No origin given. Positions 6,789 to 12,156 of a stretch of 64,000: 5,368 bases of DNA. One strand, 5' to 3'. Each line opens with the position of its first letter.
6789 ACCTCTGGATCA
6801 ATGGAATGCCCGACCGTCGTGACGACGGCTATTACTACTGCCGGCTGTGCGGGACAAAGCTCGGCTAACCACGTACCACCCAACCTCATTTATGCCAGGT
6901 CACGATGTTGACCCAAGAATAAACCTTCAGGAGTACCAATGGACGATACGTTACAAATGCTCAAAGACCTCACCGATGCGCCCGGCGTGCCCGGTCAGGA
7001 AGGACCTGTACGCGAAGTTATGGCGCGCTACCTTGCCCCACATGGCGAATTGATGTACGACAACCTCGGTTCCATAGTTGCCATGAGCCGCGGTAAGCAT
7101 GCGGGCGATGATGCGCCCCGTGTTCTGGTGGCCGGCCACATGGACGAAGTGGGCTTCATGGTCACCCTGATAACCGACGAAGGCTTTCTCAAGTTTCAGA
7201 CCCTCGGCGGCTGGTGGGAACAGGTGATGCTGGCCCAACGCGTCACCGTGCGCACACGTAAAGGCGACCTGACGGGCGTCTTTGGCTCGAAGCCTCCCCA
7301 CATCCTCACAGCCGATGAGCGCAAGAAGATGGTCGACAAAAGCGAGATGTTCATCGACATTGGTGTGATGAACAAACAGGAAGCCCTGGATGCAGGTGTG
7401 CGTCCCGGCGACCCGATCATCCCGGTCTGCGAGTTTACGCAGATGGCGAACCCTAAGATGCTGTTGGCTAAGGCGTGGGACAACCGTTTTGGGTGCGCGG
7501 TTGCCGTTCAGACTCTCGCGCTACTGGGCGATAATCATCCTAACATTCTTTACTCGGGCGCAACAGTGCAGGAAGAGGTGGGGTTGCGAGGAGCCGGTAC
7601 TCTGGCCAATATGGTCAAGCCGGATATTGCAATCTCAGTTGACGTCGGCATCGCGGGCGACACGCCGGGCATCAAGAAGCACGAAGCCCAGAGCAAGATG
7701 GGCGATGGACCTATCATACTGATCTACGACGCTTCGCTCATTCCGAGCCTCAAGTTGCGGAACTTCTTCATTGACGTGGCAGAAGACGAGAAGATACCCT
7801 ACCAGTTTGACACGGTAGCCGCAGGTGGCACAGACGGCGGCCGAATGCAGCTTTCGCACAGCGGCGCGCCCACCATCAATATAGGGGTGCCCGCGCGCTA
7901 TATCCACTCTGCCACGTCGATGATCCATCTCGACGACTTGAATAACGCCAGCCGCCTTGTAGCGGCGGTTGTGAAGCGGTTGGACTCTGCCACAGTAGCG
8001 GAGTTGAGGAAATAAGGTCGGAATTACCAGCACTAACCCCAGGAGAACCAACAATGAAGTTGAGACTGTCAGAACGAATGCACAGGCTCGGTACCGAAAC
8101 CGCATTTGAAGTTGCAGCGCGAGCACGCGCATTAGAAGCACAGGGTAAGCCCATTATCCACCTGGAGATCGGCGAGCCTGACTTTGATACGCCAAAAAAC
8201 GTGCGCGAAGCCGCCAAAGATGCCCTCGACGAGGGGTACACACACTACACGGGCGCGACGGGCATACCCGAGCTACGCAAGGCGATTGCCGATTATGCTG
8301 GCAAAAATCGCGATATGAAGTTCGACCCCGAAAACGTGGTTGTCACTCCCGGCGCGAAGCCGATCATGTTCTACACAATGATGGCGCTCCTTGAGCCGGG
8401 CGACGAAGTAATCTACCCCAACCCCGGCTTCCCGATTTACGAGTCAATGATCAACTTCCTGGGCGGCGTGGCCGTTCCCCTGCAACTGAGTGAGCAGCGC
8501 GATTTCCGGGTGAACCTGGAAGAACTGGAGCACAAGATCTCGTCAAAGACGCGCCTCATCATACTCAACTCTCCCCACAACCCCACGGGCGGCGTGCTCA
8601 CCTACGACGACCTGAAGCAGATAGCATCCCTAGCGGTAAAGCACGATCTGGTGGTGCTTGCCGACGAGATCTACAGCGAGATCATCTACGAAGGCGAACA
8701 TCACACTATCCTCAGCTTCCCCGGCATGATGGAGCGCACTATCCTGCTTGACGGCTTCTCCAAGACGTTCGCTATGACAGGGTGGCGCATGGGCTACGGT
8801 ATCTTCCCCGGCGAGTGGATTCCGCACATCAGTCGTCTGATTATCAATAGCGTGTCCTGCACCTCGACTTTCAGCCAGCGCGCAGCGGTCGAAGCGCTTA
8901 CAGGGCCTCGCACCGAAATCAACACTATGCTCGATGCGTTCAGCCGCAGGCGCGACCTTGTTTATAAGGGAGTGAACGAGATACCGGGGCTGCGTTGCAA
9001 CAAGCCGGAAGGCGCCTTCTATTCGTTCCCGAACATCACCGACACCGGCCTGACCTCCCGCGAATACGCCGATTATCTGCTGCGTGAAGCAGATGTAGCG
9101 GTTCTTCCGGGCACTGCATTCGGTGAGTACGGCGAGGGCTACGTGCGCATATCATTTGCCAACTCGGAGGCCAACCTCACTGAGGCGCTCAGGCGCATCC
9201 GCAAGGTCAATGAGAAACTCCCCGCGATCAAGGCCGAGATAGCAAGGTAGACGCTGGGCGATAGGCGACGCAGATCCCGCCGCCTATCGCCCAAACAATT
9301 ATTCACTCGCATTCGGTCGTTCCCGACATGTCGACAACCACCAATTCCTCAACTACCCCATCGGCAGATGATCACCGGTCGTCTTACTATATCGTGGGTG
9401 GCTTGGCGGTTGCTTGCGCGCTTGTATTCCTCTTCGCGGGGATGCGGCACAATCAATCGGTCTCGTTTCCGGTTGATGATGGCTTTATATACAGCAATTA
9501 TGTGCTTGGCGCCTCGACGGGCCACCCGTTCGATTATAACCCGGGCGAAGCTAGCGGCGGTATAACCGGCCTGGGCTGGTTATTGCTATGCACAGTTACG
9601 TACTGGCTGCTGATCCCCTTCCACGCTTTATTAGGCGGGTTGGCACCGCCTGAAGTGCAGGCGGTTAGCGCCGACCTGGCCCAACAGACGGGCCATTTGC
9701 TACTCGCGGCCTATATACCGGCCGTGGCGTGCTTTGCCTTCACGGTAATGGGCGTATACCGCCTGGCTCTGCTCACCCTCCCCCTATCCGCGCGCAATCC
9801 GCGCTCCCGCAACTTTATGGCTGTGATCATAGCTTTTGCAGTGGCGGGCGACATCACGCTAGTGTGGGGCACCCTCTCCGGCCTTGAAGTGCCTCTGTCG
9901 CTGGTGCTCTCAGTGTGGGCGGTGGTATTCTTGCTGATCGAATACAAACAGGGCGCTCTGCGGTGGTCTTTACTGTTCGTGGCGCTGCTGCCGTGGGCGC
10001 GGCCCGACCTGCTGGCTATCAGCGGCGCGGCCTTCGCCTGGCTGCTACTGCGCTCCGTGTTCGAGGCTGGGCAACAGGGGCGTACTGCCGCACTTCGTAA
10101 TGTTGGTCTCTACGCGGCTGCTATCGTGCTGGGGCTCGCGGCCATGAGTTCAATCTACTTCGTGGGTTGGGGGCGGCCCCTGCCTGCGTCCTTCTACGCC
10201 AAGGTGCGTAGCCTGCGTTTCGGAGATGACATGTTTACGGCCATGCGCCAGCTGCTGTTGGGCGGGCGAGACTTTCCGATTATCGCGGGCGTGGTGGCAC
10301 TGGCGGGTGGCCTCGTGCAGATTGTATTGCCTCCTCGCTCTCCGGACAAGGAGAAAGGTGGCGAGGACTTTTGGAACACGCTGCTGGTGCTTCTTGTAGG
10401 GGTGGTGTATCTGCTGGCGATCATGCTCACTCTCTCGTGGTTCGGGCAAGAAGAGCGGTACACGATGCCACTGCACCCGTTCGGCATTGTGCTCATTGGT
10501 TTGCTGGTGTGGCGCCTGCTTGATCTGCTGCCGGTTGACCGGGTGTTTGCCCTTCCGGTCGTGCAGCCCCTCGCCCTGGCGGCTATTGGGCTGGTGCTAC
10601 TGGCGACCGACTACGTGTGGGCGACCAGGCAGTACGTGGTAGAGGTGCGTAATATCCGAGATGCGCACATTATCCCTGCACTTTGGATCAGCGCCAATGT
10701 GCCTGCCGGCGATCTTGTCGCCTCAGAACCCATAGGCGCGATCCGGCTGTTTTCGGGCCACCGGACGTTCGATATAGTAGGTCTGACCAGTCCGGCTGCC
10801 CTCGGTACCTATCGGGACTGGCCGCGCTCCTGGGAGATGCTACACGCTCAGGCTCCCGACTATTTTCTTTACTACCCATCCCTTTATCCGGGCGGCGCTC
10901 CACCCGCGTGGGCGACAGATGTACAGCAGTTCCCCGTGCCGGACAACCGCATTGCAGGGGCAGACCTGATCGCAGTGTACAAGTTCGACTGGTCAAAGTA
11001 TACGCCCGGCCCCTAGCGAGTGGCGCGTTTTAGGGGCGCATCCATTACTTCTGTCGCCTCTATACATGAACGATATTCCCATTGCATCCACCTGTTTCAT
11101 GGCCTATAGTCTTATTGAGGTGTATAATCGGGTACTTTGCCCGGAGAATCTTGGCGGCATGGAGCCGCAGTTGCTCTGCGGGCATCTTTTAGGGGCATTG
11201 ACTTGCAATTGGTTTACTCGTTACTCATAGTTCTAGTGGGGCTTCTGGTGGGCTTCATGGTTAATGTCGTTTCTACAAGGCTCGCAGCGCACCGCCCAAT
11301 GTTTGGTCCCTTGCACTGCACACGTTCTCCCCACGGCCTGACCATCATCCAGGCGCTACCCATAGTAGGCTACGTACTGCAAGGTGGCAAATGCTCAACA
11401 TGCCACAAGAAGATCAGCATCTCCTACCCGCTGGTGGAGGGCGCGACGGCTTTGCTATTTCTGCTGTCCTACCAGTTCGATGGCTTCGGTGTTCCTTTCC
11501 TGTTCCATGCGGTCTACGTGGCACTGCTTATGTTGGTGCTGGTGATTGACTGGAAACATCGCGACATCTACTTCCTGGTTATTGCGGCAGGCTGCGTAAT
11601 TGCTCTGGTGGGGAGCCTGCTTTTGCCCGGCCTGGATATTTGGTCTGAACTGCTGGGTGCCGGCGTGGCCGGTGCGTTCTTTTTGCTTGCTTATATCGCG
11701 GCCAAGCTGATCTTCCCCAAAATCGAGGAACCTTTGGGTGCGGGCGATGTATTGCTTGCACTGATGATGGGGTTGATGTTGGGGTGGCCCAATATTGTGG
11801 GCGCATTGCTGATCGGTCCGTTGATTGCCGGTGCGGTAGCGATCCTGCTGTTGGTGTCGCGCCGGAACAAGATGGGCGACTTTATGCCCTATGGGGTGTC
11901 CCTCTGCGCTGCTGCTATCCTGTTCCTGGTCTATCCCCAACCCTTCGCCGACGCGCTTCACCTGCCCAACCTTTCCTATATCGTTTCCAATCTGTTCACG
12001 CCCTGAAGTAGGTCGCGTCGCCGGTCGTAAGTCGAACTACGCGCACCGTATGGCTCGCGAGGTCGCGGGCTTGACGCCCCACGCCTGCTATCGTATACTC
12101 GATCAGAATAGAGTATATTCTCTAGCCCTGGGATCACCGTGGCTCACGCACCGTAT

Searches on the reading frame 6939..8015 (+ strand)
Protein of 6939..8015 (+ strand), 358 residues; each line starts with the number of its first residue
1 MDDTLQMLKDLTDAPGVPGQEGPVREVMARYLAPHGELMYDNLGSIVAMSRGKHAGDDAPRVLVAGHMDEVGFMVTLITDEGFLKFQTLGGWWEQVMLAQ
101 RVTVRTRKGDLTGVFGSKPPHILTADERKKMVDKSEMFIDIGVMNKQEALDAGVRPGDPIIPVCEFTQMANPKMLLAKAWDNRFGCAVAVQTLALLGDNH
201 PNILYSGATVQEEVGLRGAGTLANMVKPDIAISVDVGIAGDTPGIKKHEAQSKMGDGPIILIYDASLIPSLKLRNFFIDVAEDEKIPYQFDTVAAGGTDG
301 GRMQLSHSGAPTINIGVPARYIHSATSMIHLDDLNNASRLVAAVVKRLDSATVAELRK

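Call 63: search_protein_families(library=pfam, proteins=[window:6939-8015:+], max_evalue=0.00001)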
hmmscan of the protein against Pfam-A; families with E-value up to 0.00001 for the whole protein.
window:6939-8015:+ (358 aa): 1 family
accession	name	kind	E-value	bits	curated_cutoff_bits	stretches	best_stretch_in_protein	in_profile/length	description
PF05343.19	Peptidase_M42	-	2.5e-103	345.6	23.2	1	44-340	1-292/292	M42 glutamyl aminopeptidase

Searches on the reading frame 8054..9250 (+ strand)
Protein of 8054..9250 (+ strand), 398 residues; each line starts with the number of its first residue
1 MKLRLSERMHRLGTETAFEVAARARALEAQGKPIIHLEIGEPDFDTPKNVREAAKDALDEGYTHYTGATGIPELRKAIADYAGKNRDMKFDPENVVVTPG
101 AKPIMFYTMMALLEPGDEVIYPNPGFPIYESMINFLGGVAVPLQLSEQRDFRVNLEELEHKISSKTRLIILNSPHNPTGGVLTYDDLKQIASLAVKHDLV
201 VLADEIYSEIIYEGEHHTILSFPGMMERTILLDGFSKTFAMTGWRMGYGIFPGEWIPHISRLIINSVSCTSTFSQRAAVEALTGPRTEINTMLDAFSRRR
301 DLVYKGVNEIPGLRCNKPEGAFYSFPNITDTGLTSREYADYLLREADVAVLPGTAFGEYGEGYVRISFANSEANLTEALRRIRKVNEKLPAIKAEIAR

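Call 63: search_protein_families(library=pfam, proteins=[window:8054-9250:+], max_evalue=0.00001)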
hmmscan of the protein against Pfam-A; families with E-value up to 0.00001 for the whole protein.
window:8054-9250:+ (398 aa): 3 families
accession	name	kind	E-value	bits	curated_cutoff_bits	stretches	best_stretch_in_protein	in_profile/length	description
PF00155.27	Aminotran_1_2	-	5.6e-75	253.2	19.7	1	33-382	2-361/361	Aminotransferase class I and II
PF01053.26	Cys_Met_Meta_PP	-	6.4e-07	28.7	27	1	105-206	80-175/381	Cys/Met metabolism PLP-dependent enzyme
PF01041.23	DegT_DnrJ_EryC1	-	2.7e-06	27.3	19.8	1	72-204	27-145/360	DegT/DnrJ/EryC1/StrS aminotransferase family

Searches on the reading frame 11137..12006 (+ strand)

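Call 63: search_protein_families(library=pfam, proteins=[window:11137-12006:+], max_evalue=0.00001)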
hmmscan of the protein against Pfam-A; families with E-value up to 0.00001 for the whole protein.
window:11137-12006:+ (289 aa): 2 families
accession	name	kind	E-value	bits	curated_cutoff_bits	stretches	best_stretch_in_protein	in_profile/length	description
PF06750.18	A24_N_bact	-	9.1e-19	67.8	23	1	33-112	1-81/84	Bacterial Peptidase A24 N-terminal domain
PF01478.23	Peptidase_A24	-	2.7e-09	37.8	26.5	1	126-236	2-104/104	Type IV leader peptidase family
